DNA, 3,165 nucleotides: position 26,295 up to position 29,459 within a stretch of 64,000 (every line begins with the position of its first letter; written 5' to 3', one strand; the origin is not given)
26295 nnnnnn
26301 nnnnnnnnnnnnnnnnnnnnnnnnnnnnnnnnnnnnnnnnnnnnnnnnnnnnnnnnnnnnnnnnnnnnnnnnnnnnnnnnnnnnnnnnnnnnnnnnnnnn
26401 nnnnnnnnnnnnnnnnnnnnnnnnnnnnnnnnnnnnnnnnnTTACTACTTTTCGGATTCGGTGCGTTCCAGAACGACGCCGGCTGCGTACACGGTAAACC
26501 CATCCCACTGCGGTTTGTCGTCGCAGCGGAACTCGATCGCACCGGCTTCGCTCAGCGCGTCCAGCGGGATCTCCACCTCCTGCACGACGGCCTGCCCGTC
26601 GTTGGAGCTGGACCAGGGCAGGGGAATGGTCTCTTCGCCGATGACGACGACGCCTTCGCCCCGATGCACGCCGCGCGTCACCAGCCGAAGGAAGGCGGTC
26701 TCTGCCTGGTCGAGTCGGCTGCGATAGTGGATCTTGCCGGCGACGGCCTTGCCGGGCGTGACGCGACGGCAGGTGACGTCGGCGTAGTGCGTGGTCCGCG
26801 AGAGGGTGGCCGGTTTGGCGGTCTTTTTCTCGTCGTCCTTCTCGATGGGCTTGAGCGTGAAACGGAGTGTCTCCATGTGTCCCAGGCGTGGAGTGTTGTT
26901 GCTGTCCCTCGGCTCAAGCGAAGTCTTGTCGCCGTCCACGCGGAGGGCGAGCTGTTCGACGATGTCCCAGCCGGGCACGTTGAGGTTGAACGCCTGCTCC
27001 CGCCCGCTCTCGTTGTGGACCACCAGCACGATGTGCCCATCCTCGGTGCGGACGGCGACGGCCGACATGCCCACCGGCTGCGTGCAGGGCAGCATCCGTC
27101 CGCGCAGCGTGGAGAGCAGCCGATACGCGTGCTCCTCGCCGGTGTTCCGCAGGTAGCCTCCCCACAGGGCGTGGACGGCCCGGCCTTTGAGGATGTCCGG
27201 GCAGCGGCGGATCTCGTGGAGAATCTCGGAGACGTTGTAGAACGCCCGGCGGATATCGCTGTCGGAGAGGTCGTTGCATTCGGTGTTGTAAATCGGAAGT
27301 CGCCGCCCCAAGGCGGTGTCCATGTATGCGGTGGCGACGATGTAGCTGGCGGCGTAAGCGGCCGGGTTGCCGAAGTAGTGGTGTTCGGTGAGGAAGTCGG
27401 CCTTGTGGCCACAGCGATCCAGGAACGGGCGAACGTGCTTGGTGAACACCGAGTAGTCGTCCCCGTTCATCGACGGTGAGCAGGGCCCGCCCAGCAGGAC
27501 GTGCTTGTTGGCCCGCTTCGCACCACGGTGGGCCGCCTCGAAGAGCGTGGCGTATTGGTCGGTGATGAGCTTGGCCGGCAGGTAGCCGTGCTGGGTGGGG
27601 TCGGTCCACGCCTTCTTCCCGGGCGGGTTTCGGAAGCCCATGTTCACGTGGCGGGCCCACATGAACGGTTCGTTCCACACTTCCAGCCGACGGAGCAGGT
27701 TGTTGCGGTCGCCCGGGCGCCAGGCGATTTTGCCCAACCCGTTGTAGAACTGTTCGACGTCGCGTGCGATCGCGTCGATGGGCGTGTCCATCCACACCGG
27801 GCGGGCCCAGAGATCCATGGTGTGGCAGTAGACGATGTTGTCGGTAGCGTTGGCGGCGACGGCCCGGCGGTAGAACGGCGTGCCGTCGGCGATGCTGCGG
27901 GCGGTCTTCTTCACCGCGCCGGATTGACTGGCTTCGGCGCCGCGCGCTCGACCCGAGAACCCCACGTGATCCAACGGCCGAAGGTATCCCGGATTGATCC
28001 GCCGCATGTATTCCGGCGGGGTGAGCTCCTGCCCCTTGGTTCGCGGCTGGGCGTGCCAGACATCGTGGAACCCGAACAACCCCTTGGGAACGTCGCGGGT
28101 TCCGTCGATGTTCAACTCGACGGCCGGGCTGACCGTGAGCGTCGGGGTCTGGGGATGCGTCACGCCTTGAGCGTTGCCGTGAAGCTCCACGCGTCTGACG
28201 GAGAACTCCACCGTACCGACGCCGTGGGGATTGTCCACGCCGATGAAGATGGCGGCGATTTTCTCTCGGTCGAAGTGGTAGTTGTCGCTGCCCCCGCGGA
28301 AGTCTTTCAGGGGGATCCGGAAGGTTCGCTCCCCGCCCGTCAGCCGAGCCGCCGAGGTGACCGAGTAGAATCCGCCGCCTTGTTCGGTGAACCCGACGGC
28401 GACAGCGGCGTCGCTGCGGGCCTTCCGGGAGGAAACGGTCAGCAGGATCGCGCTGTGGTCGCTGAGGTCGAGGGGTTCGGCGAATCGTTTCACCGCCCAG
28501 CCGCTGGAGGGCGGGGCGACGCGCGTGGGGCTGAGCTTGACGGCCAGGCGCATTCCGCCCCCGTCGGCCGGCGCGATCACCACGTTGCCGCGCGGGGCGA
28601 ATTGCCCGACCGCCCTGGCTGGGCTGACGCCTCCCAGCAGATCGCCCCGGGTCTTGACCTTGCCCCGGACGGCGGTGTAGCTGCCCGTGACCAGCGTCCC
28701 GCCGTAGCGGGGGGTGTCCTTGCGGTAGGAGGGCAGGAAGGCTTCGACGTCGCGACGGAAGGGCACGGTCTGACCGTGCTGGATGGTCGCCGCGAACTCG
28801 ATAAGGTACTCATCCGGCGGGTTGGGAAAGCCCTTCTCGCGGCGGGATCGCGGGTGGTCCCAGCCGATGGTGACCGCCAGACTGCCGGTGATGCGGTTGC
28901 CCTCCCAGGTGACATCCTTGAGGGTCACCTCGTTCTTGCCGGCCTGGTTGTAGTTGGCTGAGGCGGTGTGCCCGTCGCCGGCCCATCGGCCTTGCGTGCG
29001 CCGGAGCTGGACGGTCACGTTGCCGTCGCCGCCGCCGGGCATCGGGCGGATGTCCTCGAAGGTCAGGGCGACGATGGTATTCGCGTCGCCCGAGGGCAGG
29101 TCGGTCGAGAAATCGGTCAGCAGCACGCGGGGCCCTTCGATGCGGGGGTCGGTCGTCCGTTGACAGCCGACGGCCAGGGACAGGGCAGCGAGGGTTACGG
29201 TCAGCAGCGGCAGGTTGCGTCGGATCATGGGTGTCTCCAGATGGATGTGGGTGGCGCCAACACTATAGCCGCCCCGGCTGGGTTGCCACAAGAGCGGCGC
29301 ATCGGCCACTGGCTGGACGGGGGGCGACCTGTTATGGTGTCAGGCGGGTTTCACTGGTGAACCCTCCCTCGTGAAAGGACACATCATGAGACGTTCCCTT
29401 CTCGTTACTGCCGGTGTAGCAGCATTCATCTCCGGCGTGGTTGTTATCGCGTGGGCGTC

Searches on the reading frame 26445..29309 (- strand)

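Call 9: search_protein_families(library=pfam, proteins=[window:26445-29309:-], max_evalue=0.01)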
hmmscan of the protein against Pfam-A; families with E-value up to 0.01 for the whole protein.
window:26445-29309:- (954 aa): 2 families
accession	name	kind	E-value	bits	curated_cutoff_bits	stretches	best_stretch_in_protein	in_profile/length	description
PF17189.10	Glyco_hydro_30C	-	7.1e-05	23.3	22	1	747-779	16-48/65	Glycosyl hydrolase family 30 beta sandwich domain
PF01229.23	Glyco_hydro_39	-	0.0019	17.5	26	1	567-661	154-241/472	Glycosyl hydrolases family 39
